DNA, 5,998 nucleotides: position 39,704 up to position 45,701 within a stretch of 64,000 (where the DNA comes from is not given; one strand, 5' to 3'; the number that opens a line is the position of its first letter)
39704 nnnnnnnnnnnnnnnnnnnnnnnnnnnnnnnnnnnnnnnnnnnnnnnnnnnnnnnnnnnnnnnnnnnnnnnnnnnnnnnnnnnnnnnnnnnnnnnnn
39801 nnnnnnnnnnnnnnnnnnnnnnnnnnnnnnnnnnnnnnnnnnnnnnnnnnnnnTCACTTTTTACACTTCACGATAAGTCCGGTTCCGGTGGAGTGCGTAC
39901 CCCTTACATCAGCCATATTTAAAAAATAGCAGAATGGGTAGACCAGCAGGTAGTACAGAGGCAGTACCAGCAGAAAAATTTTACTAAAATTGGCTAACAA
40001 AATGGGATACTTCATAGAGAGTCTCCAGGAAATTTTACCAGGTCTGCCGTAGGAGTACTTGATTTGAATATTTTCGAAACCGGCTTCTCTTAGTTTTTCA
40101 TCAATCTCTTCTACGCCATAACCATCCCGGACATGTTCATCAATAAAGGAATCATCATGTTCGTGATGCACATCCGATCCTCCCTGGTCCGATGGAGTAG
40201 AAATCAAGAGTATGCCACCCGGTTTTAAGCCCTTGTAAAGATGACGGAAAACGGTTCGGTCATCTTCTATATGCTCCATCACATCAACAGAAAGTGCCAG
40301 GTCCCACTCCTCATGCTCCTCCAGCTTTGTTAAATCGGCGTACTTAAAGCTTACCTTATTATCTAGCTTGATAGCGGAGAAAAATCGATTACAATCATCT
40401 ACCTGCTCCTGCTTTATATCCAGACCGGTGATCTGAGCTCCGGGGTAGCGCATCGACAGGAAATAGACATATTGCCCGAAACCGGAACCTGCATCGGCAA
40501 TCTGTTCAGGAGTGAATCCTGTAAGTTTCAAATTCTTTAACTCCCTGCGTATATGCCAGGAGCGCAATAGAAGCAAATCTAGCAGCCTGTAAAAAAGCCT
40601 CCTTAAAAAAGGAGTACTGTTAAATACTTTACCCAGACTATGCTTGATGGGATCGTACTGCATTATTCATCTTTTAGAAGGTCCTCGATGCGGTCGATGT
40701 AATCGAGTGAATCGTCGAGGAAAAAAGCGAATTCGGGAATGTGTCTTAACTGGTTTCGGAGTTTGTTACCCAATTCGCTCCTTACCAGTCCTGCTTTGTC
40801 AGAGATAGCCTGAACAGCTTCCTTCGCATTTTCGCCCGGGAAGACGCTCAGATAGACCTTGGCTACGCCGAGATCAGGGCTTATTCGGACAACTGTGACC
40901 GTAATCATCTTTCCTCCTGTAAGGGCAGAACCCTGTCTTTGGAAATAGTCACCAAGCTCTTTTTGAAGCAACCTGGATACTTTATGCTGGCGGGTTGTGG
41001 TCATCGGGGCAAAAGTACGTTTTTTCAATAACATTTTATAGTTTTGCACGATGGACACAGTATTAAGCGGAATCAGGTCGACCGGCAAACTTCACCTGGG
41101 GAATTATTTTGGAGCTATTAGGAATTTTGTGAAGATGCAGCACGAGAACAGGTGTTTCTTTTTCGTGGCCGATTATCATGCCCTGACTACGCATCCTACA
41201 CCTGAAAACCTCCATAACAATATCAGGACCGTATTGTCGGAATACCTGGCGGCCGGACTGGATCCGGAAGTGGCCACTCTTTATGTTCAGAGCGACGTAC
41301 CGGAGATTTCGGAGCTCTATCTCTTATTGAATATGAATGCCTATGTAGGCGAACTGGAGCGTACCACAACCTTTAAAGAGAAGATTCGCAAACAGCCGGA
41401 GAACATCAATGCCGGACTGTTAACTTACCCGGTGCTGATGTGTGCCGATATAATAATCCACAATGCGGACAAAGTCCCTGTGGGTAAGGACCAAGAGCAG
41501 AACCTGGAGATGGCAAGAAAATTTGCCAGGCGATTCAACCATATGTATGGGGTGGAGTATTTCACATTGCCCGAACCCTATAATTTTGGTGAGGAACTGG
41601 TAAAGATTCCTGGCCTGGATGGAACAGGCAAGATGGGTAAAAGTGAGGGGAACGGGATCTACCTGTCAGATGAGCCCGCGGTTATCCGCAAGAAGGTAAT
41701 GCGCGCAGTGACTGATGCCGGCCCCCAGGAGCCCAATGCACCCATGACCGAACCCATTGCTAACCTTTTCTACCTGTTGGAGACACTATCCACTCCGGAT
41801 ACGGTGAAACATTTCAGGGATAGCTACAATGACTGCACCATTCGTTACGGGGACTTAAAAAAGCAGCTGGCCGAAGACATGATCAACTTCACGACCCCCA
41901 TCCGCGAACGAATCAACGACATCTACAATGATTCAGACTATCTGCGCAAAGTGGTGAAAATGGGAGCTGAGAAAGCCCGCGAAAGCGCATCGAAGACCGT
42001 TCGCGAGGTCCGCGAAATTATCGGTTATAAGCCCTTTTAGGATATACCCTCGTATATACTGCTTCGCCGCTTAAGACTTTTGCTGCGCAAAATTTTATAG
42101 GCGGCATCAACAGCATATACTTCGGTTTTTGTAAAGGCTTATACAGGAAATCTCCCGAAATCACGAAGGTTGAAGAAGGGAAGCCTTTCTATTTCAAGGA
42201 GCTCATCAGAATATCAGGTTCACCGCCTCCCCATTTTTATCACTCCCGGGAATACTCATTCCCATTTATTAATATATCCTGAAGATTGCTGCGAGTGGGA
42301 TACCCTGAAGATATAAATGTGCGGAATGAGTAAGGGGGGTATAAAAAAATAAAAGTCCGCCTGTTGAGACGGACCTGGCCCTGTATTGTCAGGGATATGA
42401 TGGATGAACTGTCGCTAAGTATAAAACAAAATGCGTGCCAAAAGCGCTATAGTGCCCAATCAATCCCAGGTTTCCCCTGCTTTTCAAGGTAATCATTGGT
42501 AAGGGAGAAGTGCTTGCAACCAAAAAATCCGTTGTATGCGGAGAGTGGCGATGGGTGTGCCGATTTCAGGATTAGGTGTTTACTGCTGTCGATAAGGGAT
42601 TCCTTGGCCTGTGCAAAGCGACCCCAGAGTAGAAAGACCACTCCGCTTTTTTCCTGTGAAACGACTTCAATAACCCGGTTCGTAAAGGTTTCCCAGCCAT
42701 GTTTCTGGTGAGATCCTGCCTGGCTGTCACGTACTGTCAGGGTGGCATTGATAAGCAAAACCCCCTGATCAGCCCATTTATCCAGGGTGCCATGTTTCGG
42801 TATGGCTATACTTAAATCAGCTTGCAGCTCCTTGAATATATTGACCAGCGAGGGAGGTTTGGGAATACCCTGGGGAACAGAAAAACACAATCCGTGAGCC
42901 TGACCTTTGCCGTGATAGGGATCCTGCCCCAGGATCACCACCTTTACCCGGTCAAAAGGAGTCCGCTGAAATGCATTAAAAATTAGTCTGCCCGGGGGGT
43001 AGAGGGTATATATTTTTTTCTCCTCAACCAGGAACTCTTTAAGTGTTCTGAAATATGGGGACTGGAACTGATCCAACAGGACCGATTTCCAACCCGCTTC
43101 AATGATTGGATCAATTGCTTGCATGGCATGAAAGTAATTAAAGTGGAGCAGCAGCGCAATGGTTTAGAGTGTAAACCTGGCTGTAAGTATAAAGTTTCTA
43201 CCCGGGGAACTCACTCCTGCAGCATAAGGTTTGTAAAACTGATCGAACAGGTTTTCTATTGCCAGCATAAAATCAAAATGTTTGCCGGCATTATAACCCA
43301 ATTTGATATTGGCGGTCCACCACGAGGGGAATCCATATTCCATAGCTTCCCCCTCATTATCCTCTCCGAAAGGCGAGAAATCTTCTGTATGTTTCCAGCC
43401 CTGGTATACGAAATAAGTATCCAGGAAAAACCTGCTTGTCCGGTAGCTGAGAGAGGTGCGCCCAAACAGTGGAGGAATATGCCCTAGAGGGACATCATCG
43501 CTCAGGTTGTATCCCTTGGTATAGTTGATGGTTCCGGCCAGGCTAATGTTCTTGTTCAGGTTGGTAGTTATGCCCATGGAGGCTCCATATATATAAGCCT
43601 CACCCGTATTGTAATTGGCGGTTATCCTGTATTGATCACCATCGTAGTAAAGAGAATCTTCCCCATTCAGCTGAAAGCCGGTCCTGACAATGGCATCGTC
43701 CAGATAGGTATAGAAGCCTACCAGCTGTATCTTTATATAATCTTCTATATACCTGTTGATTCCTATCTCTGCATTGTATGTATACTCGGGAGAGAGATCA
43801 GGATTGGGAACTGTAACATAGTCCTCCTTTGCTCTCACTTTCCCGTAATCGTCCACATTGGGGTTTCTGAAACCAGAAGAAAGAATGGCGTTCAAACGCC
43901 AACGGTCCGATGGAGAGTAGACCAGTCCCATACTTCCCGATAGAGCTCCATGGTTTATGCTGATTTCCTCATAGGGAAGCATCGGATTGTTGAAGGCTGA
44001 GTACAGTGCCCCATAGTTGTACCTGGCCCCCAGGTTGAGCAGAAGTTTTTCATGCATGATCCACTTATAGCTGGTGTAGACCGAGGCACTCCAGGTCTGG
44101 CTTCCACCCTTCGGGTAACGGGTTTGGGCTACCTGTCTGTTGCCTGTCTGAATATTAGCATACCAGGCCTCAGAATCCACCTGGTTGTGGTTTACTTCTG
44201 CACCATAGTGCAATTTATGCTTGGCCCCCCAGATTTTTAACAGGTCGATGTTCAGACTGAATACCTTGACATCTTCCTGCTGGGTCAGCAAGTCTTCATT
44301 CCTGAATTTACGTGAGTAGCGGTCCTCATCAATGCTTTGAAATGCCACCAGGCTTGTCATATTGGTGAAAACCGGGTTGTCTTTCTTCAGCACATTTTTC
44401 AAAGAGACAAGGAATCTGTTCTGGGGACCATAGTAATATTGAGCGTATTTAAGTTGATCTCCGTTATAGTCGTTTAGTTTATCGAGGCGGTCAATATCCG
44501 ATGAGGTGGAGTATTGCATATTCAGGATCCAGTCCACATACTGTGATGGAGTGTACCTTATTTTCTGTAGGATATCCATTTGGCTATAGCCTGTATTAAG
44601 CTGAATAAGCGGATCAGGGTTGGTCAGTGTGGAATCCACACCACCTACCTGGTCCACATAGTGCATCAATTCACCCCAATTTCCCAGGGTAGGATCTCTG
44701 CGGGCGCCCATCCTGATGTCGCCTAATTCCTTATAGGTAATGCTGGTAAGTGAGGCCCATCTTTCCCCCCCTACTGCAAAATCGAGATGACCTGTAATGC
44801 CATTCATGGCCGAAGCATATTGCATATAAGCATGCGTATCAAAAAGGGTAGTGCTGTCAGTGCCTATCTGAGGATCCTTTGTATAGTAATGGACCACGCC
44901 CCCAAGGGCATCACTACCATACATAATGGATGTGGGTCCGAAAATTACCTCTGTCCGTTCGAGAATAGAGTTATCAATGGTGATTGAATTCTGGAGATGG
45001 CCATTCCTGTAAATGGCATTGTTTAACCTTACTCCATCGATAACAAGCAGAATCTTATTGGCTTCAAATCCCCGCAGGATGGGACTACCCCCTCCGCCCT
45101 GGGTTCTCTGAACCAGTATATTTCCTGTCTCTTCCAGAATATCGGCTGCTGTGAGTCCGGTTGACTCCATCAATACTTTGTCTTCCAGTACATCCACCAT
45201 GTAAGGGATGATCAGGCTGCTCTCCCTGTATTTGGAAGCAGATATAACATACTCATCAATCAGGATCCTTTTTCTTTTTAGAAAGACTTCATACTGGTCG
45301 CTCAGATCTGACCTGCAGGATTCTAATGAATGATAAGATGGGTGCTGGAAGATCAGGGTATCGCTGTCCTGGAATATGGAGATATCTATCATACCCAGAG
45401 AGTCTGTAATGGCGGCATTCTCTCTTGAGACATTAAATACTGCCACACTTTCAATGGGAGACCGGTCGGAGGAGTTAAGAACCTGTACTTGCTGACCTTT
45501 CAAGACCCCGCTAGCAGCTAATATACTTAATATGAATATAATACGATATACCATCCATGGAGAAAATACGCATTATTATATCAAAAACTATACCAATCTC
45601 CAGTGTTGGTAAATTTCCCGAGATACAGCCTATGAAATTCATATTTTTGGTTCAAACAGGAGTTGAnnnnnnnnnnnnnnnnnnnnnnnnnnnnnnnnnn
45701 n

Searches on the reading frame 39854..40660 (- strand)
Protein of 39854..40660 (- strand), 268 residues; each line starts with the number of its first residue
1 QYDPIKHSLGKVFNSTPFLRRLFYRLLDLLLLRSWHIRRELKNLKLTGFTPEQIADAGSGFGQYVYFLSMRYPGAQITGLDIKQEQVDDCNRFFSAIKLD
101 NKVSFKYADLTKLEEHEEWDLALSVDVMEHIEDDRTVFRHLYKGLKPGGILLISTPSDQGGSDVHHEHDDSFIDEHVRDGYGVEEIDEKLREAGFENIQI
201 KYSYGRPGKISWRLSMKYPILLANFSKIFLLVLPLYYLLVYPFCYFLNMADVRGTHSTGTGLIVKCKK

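Call 10: search_protein_families(library=ncbifam, proteins=[window:39854-40660:-], max_evalue=0.00001)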
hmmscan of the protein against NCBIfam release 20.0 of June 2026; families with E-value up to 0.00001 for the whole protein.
window:39854-40660:- (268 aa): 15 families
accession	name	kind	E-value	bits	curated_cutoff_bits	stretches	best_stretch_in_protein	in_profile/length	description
TIGR02072.1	BioC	equivalog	1.1e-12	48.3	184.95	1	45-201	31-177/244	malonyl-ACP O-methyltransferase BioC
TIGR01983.1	UbiG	equivalog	4.9e-12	45.6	102.95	1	37-155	33-153/228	bifunctional 2-polyprenyl-6-hydroxyphenol methylase/3-demethylubiquinol 3-O-methyltransferase UbiG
NF002463.0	PRK01683.1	equivalog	2.5e-10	40.4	297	1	50-159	31-134/258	trans-aconitate 2-methyltransferase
NF040703.1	cyclopro_CfaB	exception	1.2e-09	37.5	650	1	50-196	159-310/393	C17 cyclopropane fatty acid synthase CfaB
NF010703.0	PRK14103.1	equivalog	1.1e-08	34.8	320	1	50-157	29-128/256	trans-aconitate 2-methyltransferase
NF041536.1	ArsM_DUF2284_UU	exception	2.9e-08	32.5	575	1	52-199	78-226/459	arsenite methyltransferase/DUF2284 domain selenoprotein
NF053839.1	CPFASynBruc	equivalog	3.8e-08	32.7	600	1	51-177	175-296/410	cyclopropane fatty acid synthase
NF008686.0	PRK11705.1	equivalog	9.9e-08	31.4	400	1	51-174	168-282/383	cyclopropane fatty acyl phospholipid synthase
NF043040.1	corrin_prot_MT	hypoth_equivalog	3.9e-07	29.7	180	1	52-154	43-148/216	corrinoid protein-associated methyltransferase CpaM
NF008823.0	PRK11873.1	subfamily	4.1e-07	29.8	263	1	52-201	79-229/272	arsenite methyltransferase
NF008264.0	PRK11036.1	equivalog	4.2e-07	29.7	366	1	49-152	43-146/261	tRNA uridine 5-oxyacetic acid(34) methyltransferase CmoM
NF045667.1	MTase_DVU1556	equivalog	1.3e-06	28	155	1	44-197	15-162/213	DVU_1556 family methyltransferase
NF041537.1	ArsM_AhpD_UU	exception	1.5e-06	27.3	510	1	52-154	78-181/345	arsenite methyltransferase/AhpD domain selenoprotein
TIGR02021.1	BchM-ChlM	equivalog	1.9e-06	27.5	158.9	1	41-133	45-133/218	magnesium protoporphyrin IX methyltransferase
TIGR04345.1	ovoA_Cterm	equivalog_domain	7.7e-06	25.6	170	1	99-187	114-200/242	putative 4-mercaptohistidine N1-methyltransferase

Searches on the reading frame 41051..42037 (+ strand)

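Call 10: search_protein_families(library=ncbifam, proteins=[window:41051-42037:+], max_evalue=0.00001)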
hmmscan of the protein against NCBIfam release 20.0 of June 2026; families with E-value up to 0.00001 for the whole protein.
window:41051-42037:+ (329 aa): 10 families
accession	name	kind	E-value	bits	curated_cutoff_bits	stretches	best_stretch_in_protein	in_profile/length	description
TIGR00233.1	trpS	equivalog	2.6e-86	289.9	176.75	1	3-325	4-327/328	tryptophan--tRNA ligase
NF008922.0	PRK12283.1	equivalog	2.8e-81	273.4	572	2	2-169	4-174/400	tryptophan--tRNA ligase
NF008923.0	PRK12284.1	equivalog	1.8e-78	264.3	597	1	4-327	5-332/431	tryptophan--tRNA ligase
NF009207.0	PRK12556.1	equivalog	3.1e-77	259.6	479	1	3-326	5-331/332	tryptophan--tRNA ligase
NF008925.0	PRK12285.1-2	equivalog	1.3e-19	70.4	451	1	3-293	64-355/365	tryptophan--tRNA ligase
NF006330.0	PRK08560.1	equivalog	3.4e-16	59.2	220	1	7-290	38-330/342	tyrosine--tRNA ligase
NF008927.0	PRK12285.1-4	equivalog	4.4e-14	52.3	478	1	5-303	77-374/385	tryptophan--tRNA ligase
NF008926.0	PRK12285.1-3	equivalog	2.1e-11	43.4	320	1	4-169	68-234/429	tryptophan--tRNA ligase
TIGR00234.1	tyrS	equivalog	5.6e-10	38.9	113.8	1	6-210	40-248/406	tyrosine--tRNA ligase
NF008928.0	PRK12285.1-5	equivalog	1.4e-08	33.8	891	1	4-165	95-255/530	tryptophan--tRNA ligase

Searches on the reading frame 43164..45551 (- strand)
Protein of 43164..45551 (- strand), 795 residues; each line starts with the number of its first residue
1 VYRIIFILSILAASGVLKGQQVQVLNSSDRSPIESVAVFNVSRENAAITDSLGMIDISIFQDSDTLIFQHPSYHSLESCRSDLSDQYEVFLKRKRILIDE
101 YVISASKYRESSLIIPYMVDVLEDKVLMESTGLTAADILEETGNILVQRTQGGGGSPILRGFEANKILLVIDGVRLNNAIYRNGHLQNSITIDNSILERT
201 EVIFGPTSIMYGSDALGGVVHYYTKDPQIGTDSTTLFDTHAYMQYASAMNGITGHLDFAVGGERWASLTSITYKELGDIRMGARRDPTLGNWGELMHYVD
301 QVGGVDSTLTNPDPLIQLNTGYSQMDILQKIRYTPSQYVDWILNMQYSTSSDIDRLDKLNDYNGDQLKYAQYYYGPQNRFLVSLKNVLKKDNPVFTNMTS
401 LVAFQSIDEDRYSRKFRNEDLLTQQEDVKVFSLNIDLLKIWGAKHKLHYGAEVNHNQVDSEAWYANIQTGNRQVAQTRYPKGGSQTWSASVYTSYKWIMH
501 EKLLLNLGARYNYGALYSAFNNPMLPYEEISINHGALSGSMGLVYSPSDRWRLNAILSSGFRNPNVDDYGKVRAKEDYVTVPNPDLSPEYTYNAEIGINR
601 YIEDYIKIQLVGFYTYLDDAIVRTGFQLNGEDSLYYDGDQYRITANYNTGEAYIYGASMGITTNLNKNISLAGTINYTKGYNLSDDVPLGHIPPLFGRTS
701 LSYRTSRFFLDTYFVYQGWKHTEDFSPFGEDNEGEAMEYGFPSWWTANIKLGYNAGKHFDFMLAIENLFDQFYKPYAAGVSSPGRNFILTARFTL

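Call 66: search_protein_families(library=ncbifam, proteins=[window:43164-45551:-], max_evalue=0.00001)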
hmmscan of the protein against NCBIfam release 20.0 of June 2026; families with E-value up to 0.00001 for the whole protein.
window:43164-45551:- (795 aa): 22 families
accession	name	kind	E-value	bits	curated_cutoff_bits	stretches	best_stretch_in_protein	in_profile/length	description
TIGR01785.1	TonB-hemin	subfamily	9.2e-59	199.5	316.85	1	99-792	2-674/677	TonB-dependent heme/hemoglobin receptor family protein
TIGR01786.1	TonB-hemlactrns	subfamily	5.5e-55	187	323.75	1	114-792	20-716/719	TonB-dependent hemoglobin/transferrin/lactoferrin family receptor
TIGR01783.1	TonB-siderophor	subfamily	4.1e-27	95.1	223.5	2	420-790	293-644/649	TonB-dependent siderophore receptor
TIGR01779.1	TonB-B12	equivalog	1.4e-20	73.4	599.7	1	151-268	83-192/614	TonB-dependent vitamin B12 receptor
NF010010.0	PRK13483.1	equivalog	1.9e-20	72.4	927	2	427-789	322-654/660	ligand-gated channel protein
NF010038.0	PRK13513.1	equivalog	7.2e-20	71.1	942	2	486-773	361-637/659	ligand-gated channel protein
NF007926.1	PRK10641.1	equivalog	1.1e-17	63.8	836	1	99-250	28-179/617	TonB-dependent vitamin B12 receptor BtuB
TIGR01778.1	TonB-copper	equivalog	2.6e-14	52.9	472.45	1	586-774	430-603/637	TonB-dependent copper receptor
NF050067.1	TonBEntbctnRecCfrA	equivalog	2.8e-14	52.4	1200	1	94-226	22-159/698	TonB-dependent ferric enterobactin receptor CfrA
NF010012.0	PRK13486.1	equivalog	1.5e-13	50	924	1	99-226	26-159/696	TonB-dependent receptor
NF010048.1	PRK13524.1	subfamily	6.7e-12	44.7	493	0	192-269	143-217/744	FepA family TonB-dependent siderophore receptor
NF007478.2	PRK10064.1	equivalog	1.3e-11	43.5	745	1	135-233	67-164/663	catecholate siderophore receptor CirA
NF049945.1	TonB_dep_FCYXU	equivalog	5e-10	38.6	825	1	157-233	98-175/697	TonB-dependent receptor, FCYXU motif-type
NF010051.0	PRK13528.1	subfamily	5.8e-10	38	583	0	192-237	139-185/727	FepA family TonB-dependent siderophore receptor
TIGR01776.1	TonB-tbp-lbp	subfamily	1.1e-08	33.6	468.8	0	485-659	598-769/946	lactoferrin/transferrin family TonB-dependent receptor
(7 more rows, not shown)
